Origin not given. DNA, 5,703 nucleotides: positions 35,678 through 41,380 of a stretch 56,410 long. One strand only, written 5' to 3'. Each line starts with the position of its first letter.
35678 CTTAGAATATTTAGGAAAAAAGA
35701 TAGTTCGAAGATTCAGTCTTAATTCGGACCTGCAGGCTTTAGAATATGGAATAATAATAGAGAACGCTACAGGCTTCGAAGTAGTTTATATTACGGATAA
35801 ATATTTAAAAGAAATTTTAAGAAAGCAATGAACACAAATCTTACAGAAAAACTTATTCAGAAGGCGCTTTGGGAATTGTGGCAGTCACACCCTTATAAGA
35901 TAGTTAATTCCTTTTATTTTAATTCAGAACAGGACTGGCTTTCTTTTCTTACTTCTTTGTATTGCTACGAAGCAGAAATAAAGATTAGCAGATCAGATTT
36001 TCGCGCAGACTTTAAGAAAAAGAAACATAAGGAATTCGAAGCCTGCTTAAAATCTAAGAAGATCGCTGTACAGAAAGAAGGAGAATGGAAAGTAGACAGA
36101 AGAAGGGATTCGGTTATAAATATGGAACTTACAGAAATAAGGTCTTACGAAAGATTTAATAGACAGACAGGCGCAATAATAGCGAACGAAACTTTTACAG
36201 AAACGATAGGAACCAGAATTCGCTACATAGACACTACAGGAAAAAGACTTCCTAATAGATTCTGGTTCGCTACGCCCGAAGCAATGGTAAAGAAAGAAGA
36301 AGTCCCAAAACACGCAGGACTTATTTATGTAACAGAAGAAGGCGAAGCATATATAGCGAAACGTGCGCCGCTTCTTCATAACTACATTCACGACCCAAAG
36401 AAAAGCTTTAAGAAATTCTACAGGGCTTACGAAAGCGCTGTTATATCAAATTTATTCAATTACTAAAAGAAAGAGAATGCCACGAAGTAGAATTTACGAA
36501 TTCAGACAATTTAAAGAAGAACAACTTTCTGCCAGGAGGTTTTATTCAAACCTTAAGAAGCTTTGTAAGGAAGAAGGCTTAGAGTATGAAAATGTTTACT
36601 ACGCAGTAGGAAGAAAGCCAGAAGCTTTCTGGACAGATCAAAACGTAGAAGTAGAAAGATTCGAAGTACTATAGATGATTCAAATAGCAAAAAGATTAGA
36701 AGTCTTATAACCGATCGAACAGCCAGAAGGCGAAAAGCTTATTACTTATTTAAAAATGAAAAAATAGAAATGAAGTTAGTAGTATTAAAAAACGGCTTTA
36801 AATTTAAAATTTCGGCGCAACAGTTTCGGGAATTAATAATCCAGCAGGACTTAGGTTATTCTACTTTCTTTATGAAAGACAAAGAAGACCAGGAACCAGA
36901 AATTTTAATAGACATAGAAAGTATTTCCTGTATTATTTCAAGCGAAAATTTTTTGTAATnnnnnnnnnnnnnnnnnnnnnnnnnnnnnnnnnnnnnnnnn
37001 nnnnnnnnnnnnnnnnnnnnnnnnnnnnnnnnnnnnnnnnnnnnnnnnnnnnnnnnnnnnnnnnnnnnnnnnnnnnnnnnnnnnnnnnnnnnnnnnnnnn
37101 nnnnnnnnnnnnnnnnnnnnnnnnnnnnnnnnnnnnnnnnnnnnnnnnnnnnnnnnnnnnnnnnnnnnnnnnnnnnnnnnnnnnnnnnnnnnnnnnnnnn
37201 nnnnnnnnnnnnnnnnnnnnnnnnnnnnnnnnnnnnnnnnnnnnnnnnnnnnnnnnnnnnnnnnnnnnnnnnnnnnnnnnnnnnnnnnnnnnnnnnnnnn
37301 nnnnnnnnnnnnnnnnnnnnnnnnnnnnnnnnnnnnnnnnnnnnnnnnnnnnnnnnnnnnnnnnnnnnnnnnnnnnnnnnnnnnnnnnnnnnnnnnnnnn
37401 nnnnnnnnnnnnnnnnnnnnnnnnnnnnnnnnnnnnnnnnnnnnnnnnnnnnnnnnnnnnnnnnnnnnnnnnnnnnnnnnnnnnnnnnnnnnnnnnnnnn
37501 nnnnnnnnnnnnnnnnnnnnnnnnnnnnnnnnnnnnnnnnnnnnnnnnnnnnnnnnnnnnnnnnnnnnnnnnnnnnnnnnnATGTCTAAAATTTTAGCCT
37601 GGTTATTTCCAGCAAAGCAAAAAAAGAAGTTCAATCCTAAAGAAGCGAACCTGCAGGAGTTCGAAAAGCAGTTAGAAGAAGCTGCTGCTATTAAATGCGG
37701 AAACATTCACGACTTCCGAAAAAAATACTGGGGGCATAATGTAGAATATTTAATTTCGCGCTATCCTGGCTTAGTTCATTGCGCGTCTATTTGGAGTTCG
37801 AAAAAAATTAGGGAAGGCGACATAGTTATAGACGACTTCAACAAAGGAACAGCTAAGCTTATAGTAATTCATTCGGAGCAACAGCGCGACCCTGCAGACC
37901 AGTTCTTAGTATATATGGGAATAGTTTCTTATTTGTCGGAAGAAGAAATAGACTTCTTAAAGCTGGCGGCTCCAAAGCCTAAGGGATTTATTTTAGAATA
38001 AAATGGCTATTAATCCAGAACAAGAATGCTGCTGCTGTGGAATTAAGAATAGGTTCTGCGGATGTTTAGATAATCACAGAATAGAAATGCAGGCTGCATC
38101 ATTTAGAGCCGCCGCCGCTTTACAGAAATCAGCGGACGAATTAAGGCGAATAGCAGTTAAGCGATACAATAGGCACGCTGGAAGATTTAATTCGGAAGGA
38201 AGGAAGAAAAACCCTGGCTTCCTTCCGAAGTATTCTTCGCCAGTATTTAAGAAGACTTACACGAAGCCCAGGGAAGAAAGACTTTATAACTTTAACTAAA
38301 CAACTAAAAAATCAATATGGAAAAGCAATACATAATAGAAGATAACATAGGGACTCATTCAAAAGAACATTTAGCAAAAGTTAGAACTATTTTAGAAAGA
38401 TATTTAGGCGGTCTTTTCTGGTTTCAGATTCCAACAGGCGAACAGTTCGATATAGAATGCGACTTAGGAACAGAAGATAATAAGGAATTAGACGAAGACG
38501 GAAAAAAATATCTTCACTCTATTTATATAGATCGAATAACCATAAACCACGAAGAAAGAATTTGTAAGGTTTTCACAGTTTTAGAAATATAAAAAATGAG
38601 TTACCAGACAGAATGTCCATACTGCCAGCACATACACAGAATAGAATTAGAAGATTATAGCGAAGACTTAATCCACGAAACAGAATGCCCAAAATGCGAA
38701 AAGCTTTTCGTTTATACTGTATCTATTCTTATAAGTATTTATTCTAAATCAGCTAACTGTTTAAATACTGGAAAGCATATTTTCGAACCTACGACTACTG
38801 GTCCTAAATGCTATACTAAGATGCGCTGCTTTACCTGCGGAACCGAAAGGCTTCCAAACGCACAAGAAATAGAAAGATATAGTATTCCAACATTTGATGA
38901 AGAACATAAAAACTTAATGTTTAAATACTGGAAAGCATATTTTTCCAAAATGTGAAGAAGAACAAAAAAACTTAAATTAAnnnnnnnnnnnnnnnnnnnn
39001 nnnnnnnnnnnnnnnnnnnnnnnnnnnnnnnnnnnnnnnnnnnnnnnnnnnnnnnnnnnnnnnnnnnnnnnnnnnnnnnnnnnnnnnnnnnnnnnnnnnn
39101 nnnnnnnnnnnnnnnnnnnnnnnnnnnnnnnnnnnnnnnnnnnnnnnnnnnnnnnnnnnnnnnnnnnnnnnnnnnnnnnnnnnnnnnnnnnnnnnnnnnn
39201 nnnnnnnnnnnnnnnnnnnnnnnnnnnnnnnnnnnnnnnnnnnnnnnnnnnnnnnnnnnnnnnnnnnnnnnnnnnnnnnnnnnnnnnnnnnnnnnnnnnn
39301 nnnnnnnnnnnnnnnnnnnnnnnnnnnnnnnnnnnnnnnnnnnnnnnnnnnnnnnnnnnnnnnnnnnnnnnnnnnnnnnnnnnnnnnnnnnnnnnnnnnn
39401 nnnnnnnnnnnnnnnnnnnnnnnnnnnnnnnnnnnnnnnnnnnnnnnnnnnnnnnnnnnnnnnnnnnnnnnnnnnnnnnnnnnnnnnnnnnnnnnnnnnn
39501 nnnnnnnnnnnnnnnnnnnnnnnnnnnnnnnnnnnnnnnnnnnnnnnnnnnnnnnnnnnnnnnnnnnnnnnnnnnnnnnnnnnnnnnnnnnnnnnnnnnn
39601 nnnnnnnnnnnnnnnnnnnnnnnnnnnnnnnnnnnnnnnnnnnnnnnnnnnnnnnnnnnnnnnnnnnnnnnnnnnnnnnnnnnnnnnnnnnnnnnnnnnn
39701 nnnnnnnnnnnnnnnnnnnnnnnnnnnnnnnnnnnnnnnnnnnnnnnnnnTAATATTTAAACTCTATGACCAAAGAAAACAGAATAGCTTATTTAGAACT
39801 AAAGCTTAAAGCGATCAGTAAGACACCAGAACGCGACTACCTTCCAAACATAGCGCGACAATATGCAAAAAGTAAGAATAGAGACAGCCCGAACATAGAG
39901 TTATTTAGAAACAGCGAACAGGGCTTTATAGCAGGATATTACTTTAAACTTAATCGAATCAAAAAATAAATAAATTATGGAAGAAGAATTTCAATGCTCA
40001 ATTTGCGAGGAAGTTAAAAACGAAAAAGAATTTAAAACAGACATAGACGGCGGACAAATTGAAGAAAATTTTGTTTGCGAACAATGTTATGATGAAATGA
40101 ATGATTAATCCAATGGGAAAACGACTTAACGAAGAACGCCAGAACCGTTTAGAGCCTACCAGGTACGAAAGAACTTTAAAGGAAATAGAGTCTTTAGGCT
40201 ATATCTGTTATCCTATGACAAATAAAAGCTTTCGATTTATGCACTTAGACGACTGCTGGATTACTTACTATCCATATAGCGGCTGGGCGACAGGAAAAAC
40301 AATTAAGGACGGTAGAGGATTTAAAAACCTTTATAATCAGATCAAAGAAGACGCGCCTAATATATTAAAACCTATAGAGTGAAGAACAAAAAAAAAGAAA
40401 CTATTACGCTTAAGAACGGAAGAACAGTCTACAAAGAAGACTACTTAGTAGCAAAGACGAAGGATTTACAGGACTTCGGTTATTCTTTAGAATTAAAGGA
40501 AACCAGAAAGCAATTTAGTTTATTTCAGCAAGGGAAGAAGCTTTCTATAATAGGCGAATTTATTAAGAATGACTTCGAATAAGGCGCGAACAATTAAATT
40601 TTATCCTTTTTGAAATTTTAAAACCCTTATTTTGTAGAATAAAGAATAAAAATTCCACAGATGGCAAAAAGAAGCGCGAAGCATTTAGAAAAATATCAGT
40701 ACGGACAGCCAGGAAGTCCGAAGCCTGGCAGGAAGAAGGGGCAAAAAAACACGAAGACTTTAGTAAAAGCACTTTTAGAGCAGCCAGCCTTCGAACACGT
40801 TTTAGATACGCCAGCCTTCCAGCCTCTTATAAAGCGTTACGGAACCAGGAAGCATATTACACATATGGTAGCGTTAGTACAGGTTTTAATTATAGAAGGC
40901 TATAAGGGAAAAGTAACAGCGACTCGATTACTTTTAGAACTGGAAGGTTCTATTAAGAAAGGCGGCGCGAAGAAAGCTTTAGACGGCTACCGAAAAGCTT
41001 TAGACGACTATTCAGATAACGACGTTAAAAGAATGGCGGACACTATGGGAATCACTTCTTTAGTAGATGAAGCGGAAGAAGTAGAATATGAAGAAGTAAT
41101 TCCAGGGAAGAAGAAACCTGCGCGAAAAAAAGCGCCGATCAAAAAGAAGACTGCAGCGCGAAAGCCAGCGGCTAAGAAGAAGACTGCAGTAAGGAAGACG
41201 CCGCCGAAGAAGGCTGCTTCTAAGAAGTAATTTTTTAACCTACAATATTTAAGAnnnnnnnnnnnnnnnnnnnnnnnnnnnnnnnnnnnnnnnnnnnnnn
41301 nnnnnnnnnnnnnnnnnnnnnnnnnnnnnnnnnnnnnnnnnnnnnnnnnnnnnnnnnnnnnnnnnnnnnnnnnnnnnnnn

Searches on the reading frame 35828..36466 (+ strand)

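Call 116: search_protein_families(library=phrogs, proteins=[window:35828-36466:+], max_evalue=0.01)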
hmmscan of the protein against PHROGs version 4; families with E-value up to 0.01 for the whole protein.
window:35828-36466:+ (212 aa): 3 families
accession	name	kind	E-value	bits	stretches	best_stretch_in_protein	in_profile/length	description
phrog_2776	-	unknown function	1.3e-25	91.2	1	3-208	12-149/181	-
phrog_5429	-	DNA, RNA and nucleotide metabolism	5.5e-12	46.9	1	140-181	94-135/176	DNA repair protein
phrog_631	-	unknown function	1.8e-07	32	1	39-65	63-89/260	-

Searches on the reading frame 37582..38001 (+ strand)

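Call 116: search_protein_families(library=phrogs, proteins=[window:37582-38001:+], max_evalue=0.01)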
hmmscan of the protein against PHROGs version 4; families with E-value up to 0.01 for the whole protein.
window:37582-38001:+ (139 aa): 1 family
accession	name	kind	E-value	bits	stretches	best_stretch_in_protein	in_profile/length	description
phrog_8812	-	unknown function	0.0036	18.4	0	41-115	8-98/104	-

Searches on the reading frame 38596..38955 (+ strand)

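Call 116: search_protein_families(library=phrogs, proteins=[window:38596-38955:+], max_evalue=0.01)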
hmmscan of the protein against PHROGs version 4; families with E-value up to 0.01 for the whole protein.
window:38596-38955:+ (119 aa): 2 families
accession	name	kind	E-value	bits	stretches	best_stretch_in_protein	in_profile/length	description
phrog_6504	-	unknown function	0.00082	20.5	1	1-44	4-50/61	-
phrog_27542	-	unknown function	0.00097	20.2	1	4-39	6-40/75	-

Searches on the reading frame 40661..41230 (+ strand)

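Call 116: search_protein_families(library=phrogs, proteins=[window:40661-41230:+], max_evalue=0.01)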
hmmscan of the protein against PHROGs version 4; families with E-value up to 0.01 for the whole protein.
window:40661-41230:+ (189 aa): 1 family
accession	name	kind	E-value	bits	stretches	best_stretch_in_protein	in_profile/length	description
phrog_26239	-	unknown function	0.00034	22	1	11-139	20-129/146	-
